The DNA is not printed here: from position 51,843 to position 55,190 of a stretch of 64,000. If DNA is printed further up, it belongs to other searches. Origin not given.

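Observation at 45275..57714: A TetR/TolC/MFP/RND pump and an NHLP-type C39 bacteriocin exporter fused in one 12.4 kb gene string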

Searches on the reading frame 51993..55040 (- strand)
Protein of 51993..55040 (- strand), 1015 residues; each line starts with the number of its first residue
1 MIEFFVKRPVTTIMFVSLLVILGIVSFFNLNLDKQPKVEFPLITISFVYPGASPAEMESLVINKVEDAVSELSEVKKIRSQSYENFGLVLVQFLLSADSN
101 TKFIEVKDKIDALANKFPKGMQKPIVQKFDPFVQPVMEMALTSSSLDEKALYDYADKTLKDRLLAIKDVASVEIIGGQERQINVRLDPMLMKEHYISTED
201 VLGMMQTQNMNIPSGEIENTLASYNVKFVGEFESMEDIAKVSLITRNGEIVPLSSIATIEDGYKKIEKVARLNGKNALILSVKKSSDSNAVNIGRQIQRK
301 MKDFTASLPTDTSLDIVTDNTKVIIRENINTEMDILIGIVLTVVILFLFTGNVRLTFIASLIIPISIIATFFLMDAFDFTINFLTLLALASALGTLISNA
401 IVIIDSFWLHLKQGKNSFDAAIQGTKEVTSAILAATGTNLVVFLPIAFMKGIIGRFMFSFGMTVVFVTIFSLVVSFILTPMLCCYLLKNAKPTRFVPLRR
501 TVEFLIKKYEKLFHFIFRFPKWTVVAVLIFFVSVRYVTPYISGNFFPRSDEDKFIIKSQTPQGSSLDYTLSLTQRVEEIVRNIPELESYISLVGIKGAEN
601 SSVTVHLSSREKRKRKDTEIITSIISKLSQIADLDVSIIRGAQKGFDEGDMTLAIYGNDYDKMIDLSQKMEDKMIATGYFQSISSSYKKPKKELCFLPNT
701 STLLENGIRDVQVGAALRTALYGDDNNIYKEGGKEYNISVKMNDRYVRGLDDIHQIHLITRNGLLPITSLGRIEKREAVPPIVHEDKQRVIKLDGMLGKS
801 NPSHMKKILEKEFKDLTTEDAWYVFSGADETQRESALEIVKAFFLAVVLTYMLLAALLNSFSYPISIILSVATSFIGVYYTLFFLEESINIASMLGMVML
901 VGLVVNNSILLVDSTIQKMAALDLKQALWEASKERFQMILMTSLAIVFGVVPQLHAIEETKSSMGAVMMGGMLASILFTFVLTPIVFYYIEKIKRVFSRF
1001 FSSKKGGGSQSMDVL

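Call 4: search_protein_families(library=ncbifam, proteins=[window:51993-55040:-], max_evalue=0.01)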
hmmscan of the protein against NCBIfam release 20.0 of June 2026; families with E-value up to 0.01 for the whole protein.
window:51993-55040:- (1015 aa): 14 families
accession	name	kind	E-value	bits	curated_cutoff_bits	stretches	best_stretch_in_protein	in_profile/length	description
NF033617.1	RND_permease_2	subfamily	1.7e-193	645.4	1250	1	3-991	2-1008/1009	multidrug efflux RND transporter permease subunit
NF000282.2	RND_permease_1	subfamily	2.1e-137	459.7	1250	1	3-991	2-1028/1029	multidrug efflux RND transporter permease subunit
NF007905.0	PRK10614.1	equivalog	8.2e-121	404.5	1774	1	3-999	5-1017/1025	multidrug efflux RND transporter permease subunit MdtC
NF007798.0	PRK10503.1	equivalog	1.7e-117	393.4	1584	1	4-1000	15-1032/1040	MdtB/MuxB family multidrug efflux RND transporter permease subunit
NF007133.0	PRK09579.1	equivalog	2.9e-117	392.6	1763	1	3-992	5-1004/1017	multidrug efflux RND transporter permease subunit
TIGR00915.1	2A0602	subfamily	4.2e-114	382.5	940.35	1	1-998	1-1033/1050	efflux RND transporter permease subunit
NF007842.1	PRK10555.1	equivalog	5.7e-83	279.4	1854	2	1-625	1-647/1036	multidrug efflux RND transporter permease AcrD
NF007131.0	PRK09577.1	equivalog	3e-81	273.5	1768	2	1-629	1-647/1045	multidrug efflux RND transporter permease subunit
TIGR00914.1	2A0601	subfamily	1.1e-80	271.8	701.45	1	2-991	6-1036/1051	CusA/CzcA family heavy metal efflux RND transporter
NF000037.1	RND_perm_OqxB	exception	1.9e-78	264.3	2200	1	3-992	5-1036/1050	multidrug efflux RND transporter permease subunit OqxB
NF011706.2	PRK15127.1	equivalog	1.6e-62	211.7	2150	2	1-592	1-612/1049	multidrug efflux RND transporter permease subunit AcrB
TIGR00921.1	2A067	subfamily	1.8e-07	29.6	351.9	1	275-484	136-344/733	hydrophobe/amphiphile efflux-3 (HAE3) family transporter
NF046001.1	SecDF_plasm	equivalog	0.00017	19.8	500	1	321-636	340-668/878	protein translocase subunit SecDF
NF009582.0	PRK13024.1-2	equivalog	0.00057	17.9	723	1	331-535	335-541/859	protein translocase subunit SecDF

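Call 5: search_protein_families(library=pfam, proteins=[window:51993-55040:-], max_evalue=0.01)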
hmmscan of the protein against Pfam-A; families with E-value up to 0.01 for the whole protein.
window:51993-55040:- (1015 aa): 1 family
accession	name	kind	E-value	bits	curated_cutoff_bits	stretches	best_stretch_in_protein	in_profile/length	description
PF00873.25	ACR_tran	-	1.7e-205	685.3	28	1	1-990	1-1020/1021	AcrB/AcrD/AcrF family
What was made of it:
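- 51993..55040 (-): RND (HAE1-type) inner-membrane permease (1015 aa); last gene of the pump module. PF00873 ACR_tran, 685 bits, full length (call 5).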

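Call 29: find_homologous_proteins(query=window:51993-55040:-, max_evalue=1e-30)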
Query window:51993-55040:- (1015 aa): 5927 proteins with E <= 1e-30 among 8000 candidates; the best 120 are listed.
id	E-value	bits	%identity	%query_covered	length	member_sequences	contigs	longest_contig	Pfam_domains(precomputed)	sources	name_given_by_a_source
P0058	0.0e+0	2189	100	100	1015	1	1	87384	PF00873.26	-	-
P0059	0.0e+0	1514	67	98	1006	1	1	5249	PF03176.22,PF00873.26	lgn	-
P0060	0.0e+0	1463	65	99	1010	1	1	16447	PF03176.22,PF00873.26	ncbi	-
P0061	0.0e+0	1426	63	98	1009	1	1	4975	PF02355.23,PF00873.26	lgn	-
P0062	0.0e+0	1271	57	98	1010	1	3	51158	PF03176.22,PF00873.26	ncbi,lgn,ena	-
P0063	0.0e+0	1262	56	98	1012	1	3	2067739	PF03176.22,PF00873.26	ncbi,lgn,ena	-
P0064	0.0e+0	1258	56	98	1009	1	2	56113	PF00873.26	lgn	-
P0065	0.0e+0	1251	56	98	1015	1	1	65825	PF03176.22,PF00873.26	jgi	jgi:hydrophobic/amphiphilic exporter-1 (mainly G- bacteria), HAE1 family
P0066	0.0e+0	1250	57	98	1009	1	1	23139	PF00873.26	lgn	-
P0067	0.0e+0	1249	56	98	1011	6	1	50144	PF00873.26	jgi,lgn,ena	-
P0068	0.0e+0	1248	56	98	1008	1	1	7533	PF00873.26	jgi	jgi:HAE1 family hydrophobic/amphiphilic exporter-1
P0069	0.0e+0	1232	55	98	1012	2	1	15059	PF00873.26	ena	-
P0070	0.0e+0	1230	55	98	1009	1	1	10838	PF00873.26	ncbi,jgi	ncbi:MAG: efflux RND transporter permease subunit [Parachlamydiales bacterium]|jgi:HAE1 family hydro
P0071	0.0e+0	1215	55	98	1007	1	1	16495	PF03176.22,PF00873.26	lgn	-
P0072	0.0e+0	1156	53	97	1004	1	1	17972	PF00873.26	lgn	-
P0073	0.0e+0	1151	52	99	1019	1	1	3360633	PF03176.22,PF00873.26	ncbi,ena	-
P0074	0.0e+0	1144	52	98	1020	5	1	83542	PF03176.22,PF00873.26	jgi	-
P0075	0.0e+0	1140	52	98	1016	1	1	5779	PF00873.26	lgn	-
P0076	0.0e+0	1139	51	99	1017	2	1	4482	PF03176.22,PF00873.26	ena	-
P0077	0.0e+0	1139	52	99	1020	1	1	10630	PF03176.22,PF00873.26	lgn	-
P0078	0.0e+0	1137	52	98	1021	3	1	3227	PF00873.26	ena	-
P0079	0.0e+0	1134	52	98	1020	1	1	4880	PF03176.22,PF00873.26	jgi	jgi:HAE1 family hydrophobic/amphiphilic exporter-1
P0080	0.0e+0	1134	52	99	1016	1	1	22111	PF00873.26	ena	-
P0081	0.0e+0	1133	51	98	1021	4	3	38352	PF03176.22,PF00873.26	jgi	jgi:HAE1 family hydrophobic/amphiphilic exporter-1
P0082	0.0e+0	1132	52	98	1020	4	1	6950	PF00873.26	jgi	jgi:HAE1 family hydrophobic/amphiphilic exporter-1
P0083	0.0e+0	1130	51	98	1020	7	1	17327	PF03176.22,PF00873.26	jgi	jgi:HAE1 family hydrophobic/amphiphilic exporter-1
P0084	0.0e+0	1129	51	98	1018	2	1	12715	PF00873.26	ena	-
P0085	0.0e+0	1129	52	99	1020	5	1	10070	PF00873.26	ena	-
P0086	0.0e+0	1129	51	98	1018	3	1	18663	PF00873.26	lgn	-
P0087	0.0e+0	1127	51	98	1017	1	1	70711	PF00873.26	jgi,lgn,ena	-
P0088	0.0e+0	1126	50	99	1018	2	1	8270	PF00873.26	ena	-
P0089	0.0e+0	1126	52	97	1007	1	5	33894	PF00873.26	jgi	jgi:HAE1 family hydrophobic/amphiphilic exporter-1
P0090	0.0e+0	1125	51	98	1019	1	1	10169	PF03176.22,PF00873.26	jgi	jgi:HAE1 family hydrophobic/amphiphilic exporter-1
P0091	0.0e+0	1124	51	98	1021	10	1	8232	PF03176.22,PF00873.26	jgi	jgi:HAE1 family hydrophobic/amphiphilic exporter-1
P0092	0.0e+0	1119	52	98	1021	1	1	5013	PF00873.26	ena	-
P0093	0.0e+0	1117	52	98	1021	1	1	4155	PF03176.22,PF00873.26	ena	-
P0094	0.0e+0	1116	52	98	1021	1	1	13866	PF00873.26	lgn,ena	-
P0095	0.0e+0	1116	50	98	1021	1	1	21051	PF03176.22,PF00873.26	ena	-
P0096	0.0e+0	1116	50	98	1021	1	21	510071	PF03176.22,PF00873.26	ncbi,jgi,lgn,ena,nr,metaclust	ncbi:MAG: efflux RND transporter permease subunit [Candidatus Aceula lacicola]|nr:efflux RND transpo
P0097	0.0e+0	1115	50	98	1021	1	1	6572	PF03176.22,PF00873.26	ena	-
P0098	0.0e+0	1115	50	98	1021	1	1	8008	PF03176.22,PF00873.26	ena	-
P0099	0.0e+0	1114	50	98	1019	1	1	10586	PF03176.22,PF00873.26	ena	-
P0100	0.0e+0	1114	51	98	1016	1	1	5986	PF03176.22,PF00873.26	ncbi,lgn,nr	ncbi:MAG: efflux RND transporter permease subunit [Candidatus Omnitrophica bacterium]|nr:efflux RND 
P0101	0.0e+0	1112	51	98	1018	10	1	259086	PF00873.26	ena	-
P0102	0.0e+0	1112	52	98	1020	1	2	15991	PF00873.26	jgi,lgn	-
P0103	0.0e+0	1111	50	99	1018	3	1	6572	PF00873.26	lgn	-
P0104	0.0e+0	1111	51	99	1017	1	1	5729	PF00873.26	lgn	-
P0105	0.0e+0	1110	50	98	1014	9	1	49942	PF03176.22,PF00873.26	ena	-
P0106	0.0e+0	1109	52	98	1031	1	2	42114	PF03176.22,PF00873.26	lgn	-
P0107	0.0e+0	1109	50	98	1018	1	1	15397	PF00873.26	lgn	-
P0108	0.0e+0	1108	50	98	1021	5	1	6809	PF00873.26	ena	-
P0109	0.0e+0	1104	50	99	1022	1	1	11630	PF00873.26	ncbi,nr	ncbi:MAG: efflux RND transporter permease subunit [Candidatus Omnitrophica bacterium]|nr:efflux RND 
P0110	0.0e+0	1104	51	98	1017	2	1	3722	PF00873.26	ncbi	-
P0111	0.0e+0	1104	51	98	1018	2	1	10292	PF03176.22,PF00873.26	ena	-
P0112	0.0e+0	1102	50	98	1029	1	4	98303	PF03176.22,PF00873.26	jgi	jgi:hydrophobic/amphiphilic exporter-1 (mainly G- bacteria), HAE1 family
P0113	0.0e+0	1101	50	99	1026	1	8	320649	PF00873.26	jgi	jgi:HAE1 family hydrophobic/amphiphilic exporter-1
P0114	0.0e+0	1100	50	98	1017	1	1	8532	PF00873.26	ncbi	-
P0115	0.0e+0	1100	50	98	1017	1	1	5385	PF00873.26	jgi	-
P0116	0.0e+0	1099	50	98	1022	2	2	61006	PF02355.23,PF00873.26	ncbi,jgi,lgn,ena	ncbi:MAG: efflux RND transporter permease subunit [Candidatus Omnitrophota bacterium]|jgi:HAE1 famil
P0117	0.0e+0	1094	50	99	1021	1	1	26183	PF03176.22,PF00873.26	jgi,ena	-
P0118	0.0e+0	1093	50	98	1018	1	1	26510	PF03176.22,PF00873.26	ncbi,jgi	ncbi:MAG: efflux RND transporter permease subunit [Candidatus Omnitrophota bacterium]|jgi:HAE1 famil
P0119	0.0e+0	1091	49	99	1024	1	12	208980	PF00873.26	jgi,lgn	jgi:HAE1 family hydrophobic/amphiphilic exporter-1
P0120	0.0e+0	1090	50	98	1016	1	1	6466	PF00873.26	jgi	jgi:HAE1 family hydrophobic/amphiphilic exporter-1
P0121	0.0e+0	1088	49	98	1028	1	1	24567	PF00873.26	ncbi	ncbi:MAG: efflux RND transporter permease subunit [Candidatus Omnitrophota bacterium]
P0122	0.0e+0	1087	50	98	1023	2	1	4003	PF03176.22,PF00873.26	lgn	-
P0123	0.0e+0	1087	50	98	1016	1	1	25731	PF00873.26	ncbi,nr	ncbi:MAG: efflux RND transporter permease subunit [Candidatus Omnitrophica bacterium]|nr:efflux RND 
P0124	0.0e+0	1085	49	98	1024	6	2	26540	PF03176.22,PF00873.26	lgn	-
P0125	0.0e+0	1083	49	98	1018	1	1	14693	PF03176.22,PF00873.26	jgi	-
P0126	0.0e+0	1081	50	98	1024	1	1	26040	PF00873.26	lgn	-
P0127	0.0e+0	1079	50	98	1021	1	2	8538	PF00873.26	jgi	-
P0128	0.0e+0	1079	50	98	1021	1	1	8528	PF00873.26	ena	-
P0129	0.0e+0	1077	48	98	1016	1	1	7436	PF00873.26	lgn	-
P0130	0.0e+0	1077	50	98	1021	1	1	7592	PF00873.26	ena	-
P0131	0.0e+0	1076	49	98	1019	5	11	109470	PF00873.26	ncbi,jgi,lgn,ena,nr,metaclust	ncbi:MAG: efflux RND transporter permease subunit [Waddliaceae bacterium]|jgi:hydrophobic/amphiphili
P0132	0.0e+0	1073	48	98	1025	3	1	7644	PF00873.26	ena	-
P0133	0.0e+0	1072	50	98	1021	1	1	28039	PF03176.22,PF00873.26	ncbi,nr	ncbi:MAG: efflux RND transporter permease subunit [Candidatus Omnitrophica bacterium]|nr:efflux RND 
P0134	0.0e+0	1072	49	98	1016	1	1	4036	PF03176.22,PF00873.26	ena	-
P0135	0.0e+0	1071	50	98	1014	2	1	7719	PF03176.22,PF00873.26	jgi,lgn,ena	-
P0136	0.0e+0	1071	49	99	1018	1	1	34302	PF03176.22,PF00873.26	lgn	-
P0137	0.0e+0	1069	50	98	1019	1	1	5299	PF00873.26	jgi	-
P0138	0.0e+0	1068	50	98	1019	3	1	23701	PF00873.26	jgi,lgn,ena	-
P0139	0.0e+0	1067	49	98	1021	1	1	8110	PF00873.26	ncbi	ncbi:MAG: efflux RND transporter permease subunit [Candidatus Omnitrophota bacterium]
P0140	0.0e+0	1066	49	98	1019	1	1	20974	PF03176.22,PF00873.26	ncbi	-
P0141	0.0e+0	1066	49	99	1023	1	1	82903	PF00873.26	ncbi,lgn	-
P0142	0.0e+0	1064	50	98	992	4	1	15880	PF00873.26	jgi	jgi:HAE1 family hydrophobic/amphiphilic exporter-1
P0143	0.0e+0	1064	48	98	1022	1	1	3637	PF00873.26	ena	-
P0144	0.0e+0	1063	50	98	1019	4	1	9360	PF00873.26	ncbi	-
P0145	0.0e+0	1063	49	98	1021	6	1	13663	PF00873.26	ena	-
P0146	0.0e+0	1062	49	99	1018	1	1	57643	PF00873.26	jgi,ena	-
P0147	0.0e+0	1061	49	99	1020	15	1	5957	PF00873.26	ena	-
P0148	0.0e+0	1055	48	99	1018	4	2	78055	PF03176.22,PF00873.26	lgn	-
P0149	0.0e+0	1054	48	98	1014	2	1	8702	PF03176.22,PF00873.26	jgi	-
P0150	0.0e+0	1052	49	98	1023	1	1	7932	PF03176.22,PF00873.26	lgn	-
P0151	0.0e+0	1052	48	98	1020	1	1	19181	PF03176.22,PF00873.26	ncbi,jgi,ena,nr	ncbi:MAG: efflux RND transporter permease subunit [Candidatus Omnitrophica bacterium]|nr:efflux RND 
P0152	0.0e+0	1047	49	98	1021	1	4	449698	PF00873.26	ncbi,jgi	jgi:HAE1 family hydrophobic/amphiphilic exporter-1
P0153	0.0e+0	1045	48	99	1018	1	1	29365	PF03176.22,PF00873.26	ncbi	ncbi:MAG: efflux RND transporter permease subunit [Chlamydiota bacterium]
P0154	0.0e+0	1045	52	91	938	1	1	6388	PF00873.26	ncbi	ncbi:MAG: efflux RND transporter permease subunit, partial [Candidatus Omnitrophota bacterium]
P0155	0.0e+0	1045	48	98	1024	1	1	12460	PF03176.22,PF00873.26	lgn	-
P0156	0.0e+0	1044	48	98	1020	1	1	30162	PF00873.26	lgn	-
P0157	0.0e+0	1044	48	98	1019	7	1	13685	PF00873.26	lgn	-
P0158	0.0e+0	1041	47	98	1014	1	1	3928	PF03176.22,PF00873.26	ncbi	-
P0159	0.0e+0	1040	48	99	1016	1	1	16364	PF03176.22,PF00873.26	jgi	jgi:hydrophobic/amphiphilic exporter-1 (mainly G- bacteria), HAE1 family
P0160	0.0e+0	1039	48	100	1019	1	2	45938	PF00873.26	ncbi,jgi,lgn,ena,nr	ncbi:MAG: efflux RND transporter permease subunit [Candidatus Omnitrophica bacterium]|nr:efflux RND 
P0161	0.0e+0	1039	47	99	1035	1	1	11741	PF00873.26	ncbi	-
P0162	0.0e+0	1038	48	99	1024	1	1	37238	PF03176.22,PF00873.26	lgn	-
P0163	0.0e+0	1038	48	100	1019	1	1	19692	PF00873.26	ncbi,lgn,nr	ncbi:MAG: efflux RND transporter permease subunit [Candidatus Omnitrophica bacterium]|nr:efflux RND 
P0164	0.0e+0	1038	47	98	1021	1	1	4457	PF00873.26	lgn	-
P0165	0.0e+0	1038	48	98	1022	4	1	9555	PF00873.26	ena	-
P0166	0.0e+0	1037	47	100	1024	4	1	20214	PF03176.22,PF00873.26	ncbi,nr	ncbi:MAG: efflux RND transporter permease subunit [bacterium]|nr:efflux RND transporter permease sub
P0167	0.0e+0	1037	48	100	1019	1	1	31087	PF00873.26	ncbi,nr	ncbi:MAG: efflux RND transporter permease subunit [Candidatus Omnitrophica bacterium]|nr:efflux RND 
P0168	0.0e+0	1036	49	98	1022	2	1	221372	PF00873.26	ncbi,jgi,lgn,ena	ncbi:MAG: efflux RND transporter permease subunit [Candidatus Omnitrophota bacterium]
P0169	0.0e+0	1036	48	98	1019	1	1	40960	PF03176.22,PF00873.26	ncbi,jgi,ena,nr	ncbi:MAG: efflux RND transporter permease subunit [Candidatus Omnitrophica bacterium]|nr:efflux RND 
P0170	0.0e+0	1035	48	98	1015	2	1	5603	PF03176.22,PF00873.26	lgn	-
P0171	0.0e+0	1035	48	99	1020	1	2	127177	PF03176.22,PF00873.26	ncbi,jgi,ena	-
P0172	0.0e+0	1035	47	98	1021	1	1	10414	PF00873.26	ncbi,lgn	-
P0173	0.0e+0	1034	48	98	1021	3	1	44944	PF00873.26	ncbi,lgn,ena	-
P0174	0.0e+0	1034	47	98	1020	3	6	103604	PF00873.26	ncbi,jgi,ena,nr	ncbi:MAG TPA: efflux RND transporter permease subunit [Candidatus Omnitrophota bacterium]|nr:efflux 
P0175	0.0e+0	1031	47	98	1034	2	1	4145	PF03176.22,PF00873.26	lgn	-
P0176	0.0e+0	1028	48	98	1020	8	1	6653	PF03176.22,PF00873.26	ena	-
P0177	0.0e+0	1028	48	99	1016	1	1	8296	PF03176.22,PF00873.26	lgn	-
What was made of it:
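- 51993..55040 (-): Homologues at 48-67% identity include proteins their sources name Parachlamydiales, Waddliaceae, Chlamydiota and Omnitrophota (call 29).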

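Call 30: find_encoding_contigs(protein=P0060, flank=10000, max_places=2)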
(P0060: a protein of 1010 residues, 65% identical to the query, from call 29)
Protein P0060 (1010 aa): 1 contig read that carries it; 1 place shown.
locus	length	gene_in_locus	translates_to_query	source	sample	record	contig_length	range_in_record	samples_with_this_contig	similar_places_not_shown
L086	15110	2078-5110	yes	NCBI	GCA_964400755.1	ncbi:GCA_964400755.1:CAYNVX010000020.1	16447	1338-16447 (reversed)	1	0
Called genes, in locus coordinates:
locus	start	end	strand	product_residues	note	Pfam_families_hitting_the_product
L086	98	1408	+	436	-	PF02321:OEP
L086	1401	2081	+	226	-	PF25967:RND-MFP_C, PF25989:YknX_C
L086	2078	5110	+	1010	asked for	PF00873:ACR_tran, PF03176:MMPL (faint)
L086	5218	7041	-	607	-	PF00009:GTP_EFTU, PF22042:EF-G_D2, PF03144:GTP_EFTU_D2, PF00679:EFG_C, PF21018:BipA_C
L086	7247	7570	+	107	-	-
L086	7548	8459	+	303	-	-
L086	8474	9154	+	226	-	PF03006:HlyIII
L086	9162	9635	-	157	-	PF13302:Acetyltransf_3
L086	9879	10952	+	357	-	-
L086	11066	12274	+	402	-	PF00149:Metallophos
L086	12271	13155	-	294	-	PF00892:EamA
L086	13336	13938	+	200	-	PF13521:AAA_28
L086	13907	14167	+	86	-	PF04973:NMN_transporter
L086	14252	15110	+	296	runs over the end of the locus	PF01048:PNP_UDP_1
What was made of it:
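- L086 (65%) is followed by a convergent BipA gene (call 30).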
